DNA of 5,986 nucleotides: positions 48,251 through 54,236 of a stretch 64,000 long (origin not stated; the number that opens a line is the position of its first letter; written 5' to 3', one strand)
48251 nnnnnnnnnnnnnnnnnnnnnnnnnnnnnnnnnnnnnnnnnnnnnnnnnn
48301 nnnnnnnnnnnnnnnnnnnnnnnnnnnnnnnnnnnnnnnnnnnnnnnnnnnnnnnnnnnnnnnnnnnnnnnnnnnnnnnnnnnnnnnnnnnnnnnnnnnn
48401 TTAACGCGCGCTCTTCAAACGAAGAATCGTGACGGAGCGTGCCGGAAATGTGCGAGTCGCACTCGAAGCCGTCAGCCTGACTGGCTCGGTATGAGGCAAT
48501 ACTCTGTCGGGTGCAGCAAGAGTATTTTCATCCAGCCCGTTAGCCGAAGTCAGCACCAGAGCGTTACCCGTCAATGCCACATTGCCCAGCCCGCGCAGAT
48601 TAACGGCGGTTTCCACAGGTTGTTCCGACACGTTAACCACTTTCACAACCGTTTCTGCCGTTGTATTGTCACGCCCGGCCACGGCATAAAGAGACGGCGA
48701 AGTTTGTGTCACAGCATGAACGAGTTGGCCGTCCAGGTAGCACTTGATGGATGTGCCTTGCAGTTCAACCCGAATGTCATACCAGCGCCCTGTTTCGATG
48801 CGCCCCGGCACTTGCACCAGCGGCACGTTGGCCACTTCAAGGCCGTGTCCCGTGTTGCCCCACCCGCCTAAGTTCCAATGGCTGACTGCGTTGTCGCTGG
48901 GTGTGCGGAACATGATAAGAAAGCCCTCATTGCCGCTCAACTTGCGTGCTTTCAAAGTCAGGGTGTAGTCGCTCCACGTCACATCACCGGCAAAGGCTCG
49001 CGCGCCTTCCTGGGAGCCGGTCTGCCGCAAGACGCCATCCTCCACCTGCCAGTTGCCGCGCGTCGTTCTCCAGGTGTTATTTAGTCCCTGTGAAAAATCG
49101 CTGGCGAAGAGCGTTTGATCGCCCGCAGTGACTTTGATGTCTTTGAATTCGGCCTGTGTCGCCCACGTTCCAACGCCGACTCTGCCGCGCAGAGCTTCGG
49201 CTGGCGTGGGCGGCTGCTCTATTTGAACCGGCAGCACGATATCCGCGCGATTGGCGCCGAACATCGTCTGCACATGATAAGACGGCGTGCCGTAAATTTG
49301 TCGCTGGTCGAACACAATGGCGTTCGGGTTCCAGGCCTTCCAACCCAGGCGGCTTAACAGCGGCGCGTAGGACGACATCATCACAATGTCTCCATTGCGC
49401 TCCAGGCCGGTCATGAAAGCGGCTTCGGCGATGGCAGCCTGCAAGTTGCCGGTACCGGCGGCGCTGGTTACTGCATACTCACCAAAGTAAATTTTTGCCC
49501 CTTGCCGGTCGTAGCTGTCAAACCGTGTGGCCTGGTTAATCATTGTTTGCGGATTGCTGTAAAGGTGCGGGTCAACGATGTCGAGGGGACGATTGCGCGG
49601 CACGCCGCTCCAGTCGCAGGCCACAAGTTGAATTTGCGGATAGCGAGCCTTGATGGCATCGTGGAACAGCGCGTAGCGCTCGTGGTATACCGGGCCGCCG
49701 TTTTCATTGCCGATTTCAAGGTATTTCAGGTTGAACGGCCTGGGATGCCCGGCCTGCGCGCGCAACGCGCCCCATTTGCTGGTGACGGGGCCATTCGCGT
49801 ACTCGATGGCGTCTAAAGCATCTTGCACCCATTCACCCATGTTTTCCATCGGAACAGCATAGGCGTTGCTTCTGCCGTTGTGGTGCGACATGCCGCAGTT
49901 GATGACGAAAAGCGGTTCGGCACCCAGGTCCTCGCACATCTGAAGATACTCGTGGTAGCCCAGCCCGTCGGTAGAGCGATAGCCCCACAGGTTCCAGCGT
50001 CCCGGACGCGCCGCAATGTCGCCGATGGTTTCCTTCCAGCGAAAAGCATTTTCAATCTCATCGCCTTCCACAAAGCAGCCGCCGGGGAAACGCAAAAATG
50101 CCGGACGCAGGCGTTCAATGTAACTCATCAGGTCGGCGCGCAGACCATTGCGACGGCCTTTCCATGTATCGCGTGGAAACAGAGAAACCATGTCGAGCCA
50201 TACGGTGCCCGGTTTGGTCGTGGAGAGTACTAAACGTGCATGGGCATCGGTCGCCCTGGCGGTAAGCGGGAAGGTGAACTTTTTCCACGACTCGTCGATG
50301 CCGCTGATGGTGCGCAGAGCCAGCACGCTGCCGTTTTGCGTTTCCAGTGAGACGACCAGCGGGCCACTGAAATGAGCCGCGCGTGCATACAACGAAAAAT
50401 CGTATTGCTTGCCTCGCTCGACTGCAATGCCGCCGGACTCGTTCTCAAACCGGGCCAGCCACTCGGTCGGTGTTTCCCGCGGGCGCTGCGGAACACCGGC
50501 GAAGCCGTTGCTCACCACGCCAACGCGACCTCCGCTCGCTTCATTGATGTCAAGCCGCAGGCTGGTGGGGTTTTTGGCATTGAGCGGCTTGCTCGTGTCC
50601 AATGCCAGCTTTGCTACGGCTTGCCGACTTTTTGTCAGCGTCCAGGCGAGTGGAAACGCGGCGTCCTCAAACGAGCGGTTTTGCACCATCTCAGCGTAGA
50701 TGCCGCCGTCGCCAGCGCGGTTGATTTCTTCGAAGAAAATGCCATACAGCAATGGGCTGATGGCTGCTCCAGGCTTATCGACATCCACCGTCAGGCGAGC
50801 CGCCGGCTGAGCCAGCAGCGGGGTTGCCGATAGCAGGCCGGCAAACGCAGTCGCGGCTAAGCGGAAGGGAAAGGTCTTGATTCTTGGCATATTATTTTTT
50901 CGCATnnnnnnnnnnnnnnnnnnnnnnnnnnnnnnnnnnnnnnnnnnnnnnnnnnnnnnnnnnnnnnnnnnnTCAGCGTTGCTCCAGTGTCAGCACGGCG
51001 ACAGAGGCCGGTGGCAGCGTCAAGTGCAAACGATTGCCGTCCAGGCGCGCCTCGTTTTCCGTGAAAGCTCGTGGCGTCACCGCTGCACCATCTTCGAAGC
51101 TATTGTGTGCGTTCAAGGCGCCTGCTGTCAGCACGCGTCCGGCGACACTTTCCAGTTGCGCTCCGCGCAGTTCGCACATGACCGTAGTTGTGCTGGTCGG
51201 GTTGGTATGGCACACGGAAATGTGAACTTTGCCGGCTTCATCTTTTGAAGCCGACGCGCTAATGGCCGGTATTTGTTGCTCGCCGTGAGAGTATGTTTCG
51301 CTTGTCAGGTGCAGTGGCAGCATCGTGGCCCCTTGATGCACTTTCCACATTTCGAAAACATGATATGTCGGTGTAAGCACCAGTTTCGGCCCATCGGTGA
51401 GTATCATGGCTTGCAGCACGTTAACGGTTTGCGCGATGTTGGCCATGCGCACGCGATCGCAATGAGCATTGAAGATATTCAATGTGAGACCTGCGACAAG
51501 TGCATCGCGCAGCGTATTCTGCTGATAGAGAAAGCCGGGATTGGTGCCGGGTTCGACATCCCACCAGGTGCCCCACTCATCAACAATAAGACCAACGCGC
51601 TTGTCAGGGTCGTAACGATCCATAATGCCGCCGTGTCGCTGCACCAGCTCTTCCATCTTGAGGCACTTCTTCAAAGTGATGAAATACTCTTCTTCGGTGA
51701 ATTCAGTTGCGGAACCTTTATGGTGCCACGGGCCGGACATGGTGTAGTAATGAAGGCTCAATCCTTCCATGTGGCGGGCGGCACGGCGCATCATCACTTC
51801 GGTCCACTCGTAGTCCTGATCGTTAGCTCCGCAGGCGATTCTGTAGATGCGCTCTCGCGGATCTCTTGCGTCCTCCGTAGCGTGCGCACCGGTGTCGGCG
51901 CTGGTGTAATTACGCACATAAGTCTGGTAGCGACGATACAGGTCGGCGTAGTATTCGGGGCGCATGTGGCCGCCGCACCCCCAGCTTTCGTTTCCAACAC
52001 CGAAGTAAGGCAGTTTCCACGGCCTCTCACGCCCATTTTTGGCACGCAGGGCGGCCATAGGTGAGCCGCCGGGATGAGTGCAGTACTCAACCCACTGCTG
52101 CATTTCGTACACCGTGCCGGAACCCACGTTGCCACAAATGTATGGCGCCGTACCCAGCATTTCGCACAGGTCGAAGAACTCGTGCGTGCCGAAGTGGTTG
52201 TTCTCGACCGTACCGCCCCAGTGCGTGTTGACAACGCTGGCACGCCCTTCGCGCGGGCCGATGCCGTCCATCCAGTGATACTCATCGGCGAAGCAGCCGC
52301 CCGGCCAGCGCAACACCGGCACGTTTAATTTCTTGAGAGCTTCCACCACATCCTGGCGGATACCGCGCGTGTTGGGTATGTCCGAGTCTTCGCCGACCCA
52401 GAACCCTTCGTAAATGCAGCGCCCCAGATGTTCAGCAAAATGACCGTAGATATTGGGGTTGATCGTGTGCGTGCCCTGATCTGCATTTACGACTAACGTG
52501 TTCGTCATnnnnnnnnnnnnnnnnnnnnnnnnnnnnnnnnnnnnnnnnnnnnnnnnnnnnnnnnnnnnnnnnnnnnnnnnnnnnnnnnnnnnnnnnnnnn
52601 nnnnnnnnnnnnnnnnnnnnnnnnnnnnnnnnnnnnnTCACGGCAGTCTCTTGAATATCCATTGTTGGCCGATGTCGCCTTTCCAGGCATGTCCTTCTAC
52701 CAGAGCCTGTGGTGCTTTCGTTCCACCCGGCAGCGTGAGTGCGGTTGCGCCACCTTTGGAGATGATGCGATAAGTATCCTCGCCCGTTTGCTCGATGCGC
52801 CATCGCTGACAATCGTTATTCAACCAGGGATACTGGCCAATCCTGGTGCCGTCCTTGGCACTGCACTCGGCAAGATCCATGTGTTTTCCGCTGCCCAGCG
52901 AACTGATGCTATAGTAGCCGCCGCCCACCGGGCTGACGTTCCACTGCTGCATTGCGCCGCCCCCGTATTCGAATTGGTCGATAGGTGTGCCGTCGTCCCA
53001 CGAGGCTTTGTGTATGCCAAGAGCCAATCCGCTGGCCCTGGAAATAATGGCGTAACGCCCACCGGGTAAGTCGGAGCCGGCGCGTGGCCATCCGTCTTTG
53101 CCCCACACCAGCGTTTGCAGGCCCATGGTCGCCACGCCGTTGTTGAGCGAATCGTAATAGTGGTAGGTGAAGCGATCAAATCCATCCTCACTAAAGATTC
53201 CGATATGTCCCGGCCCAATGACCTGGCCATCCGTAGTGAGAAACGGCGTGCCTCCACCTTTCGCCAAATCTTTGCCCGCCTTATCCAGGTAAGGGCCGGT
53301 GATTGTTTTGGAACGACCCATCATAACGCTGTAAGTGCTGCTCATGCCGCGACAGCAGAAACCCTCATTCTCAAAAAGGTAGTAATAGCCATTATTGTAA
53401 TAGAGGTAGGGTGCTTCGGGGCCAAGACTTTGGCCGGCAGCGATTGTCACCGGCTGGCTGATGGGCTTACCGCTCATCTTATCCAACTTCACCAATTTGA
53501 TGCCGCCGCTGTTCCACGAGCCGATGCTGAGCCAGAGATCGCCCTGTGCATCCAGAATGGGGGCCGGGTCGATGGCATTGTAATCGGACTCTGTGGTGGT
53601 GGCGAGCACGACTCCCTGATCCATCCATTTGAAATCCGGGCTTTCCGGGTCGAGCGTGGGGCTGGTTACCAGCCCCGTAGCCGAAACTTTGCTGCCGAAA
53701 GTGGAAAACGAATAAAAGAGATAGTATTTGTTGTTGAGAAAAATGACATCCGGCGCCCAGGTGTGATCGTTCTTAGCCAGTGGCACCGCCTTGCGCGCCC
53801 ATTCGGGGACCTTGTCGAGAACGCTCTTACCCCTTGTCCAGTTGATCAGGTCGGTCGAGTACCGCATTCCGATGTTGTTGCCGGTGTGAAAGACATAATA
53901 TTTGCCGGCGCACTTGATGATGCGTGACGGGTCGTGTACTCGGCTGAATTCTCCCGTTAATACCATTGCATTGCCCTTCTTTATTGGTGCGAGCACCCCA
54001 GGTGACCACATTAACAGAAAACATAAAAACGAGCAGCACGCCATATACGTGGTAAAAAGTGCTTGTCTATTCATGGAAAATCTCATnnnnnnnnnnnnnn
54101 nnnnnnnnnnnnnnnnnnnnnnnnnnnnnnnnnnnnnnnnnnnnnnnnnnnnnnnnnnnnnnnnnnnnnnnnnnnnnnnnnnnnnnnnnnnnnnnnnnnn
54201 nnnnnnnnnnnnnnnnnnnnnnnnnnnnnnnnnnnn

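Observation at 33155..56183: Two paralogous ~690-aa polytopic membrane proteins are the only transporter candidates in a 40-kb glycan-degradation locus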

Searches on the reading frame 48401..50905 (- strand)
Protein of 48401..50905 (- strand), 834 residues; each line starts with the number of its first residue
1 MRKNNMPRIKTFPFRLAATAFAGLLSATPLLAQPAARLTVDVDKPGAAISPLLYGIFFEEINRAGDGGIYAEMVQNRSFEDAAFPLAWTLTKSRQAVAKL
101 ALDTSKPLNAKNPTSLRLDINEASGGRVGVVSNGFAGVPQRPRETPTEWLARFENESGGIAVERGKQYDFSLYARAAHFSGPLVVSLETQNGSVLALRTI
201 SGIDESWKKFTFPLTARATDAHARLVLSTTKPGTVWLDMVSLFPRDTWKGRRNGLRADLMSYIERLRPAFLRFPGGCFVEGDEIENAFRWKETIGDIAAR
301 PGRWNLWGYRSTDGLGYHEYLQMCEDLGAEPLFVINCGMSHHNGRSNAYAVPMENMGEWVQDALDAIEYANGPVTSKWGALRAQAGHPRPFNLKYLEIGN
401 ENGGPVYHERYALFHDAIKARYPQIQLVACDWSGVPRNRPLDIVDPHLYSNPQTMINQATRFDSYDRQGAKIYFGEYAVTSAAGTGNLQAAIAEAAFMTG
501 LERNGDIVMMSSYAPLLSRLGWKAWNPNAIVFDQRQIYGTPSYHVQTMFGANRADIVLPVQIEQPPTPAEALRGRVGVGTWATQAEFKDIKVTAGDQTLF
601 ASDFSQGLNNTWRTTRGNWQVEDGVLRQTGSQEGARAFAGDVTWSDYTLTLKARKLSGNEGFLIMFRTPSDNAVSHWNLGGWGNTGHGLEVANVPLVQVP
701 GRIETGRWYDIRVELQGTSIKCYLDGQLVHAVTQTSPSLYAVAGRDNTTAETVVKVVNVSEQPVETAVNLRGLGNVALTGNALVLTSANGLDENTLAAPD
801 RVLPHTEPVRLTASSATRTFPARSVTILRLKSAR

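Call 11: search_protein_families(library=pfam, proteins=[window:48401-50905:-], max_evalue=0.001)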
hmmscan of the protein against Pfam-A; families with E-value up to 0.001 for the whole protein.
window:48401-50905:- (834 aa): 5 families
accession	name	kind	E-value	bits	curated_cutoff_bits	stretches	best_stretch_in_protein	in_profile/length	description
PF22848.2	ASD1_dom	-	9.3e-52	176.4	22.2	1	266-478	6-239/239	Alpha-L-arabinofuranosidase 1 domain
PF06964.18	Alpha-L-AF_C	-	8.3e-29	101.4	27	1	475-824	1-165/165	Alpha-L-arabinofuranosidase C-terminal domain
PF06439.18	3keto-disac_hyd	-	2e-10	41.4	26.8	1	610-737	12-156/187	3-keto-disaccharide hydrolase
PF13385.13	Laminin_G_3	-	0.00013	22.6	27.6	1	657-738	41-111/151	Concanavalin A-like lectin/glucanases superfamily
PF02018.23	CBM_4_9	-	0.00047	21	25.9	0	159-229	56-131/136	Carbohydrate binding domain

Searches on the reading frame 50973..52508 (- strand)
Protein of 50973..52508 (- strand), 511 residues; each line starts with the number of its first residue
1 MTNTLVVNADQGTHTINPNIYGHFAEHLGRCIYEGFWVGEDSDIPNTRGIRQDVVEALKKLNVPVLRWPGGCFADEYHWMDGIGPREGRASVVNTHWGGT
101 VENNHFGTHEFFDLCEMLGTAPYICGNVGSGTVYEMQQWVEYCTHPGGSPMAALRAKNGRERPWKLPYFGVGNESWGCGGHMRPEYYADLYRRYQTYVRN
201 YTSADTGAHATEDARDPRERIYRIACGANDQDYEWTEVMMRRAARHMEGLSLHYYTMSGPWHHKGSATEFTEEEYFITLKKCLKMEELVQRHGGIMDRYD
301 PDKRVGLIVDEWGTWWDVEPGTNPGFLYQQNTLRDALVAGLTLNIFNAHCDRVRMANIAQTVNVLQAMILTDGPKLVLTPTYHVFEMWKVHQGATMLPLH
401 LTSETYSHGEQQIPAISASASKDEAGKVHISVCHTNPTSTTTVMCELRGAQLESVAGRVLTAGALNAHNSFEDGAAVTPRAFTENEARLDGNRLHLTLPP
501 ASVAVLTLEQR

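Call 11: search_protein_families(library=pfam, proteins=[window:50973-52508:-], max_evalue=0.001)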
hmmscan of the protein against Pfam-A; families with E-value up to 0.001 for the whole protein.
window:50973-52508:- (511 aa): 2 families
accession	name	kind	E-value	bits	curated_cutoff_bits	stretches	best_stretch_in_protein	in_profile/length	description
PF06964.18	Alpha-L-AF_C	-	4.7e-54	183.5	27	1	310-502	1-165/165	Alpha-L-arabinofuranosidase C-terminal domain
PF22848.2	ASD1_dom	-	1.1e-05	25.5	22.2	0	63-125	8-74/239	Alpha-L-arabinofuranosidase 1 domain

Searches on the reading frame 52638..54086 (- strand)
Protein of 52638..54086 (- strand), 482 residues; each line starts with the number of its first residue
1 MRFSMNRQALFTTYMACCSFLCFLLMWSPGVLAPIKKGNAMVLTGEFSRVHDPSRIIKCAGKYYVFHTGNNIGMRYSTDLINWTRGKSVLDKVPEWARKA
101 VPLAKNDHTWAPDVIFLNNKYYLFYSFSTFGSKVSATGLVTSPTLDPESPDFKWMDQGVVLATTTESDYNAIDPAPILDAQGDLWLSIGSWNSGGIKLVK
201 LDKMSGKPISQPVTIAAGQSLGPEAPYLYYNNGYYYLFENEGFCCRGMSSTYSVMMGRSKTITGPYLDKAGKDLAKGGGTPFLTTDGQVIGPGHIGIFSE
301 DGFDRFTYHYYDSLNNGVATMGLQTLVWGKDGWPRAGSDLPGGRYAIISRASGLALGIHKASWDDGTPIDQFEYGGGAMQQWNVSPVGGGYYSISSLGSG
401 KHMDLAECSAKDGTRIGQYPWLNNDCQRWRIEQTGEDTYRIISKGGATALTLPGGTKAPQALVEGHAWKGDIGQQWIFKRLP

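Call 11: search_protein_families(library=pfam, proteins=[window:52638-54086:-], max_evalue=0.001)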
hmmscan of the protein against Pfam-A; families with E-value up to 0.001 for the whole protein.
window:52638-54086:- (482 aa): 3 families
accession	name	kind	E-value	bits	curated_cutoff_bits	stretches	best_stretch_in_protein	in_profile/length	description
PF04616.20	Glyco_hydro_43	-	1.2e-44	153.2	32.2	1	50-334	10-288/288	Glycosyl hydrolases family 43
PF14200.12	RicinB_lectin_2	-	2.5e-41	140.7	25.6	3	379-463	2-86/89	Ricin-type beta-trefoil lectin domain-like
PF00652.28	Ricin_B_lectin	-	5.3e-07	30.3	29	1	345-476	3-126/126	Ricin-type beta-trefoil lectin domain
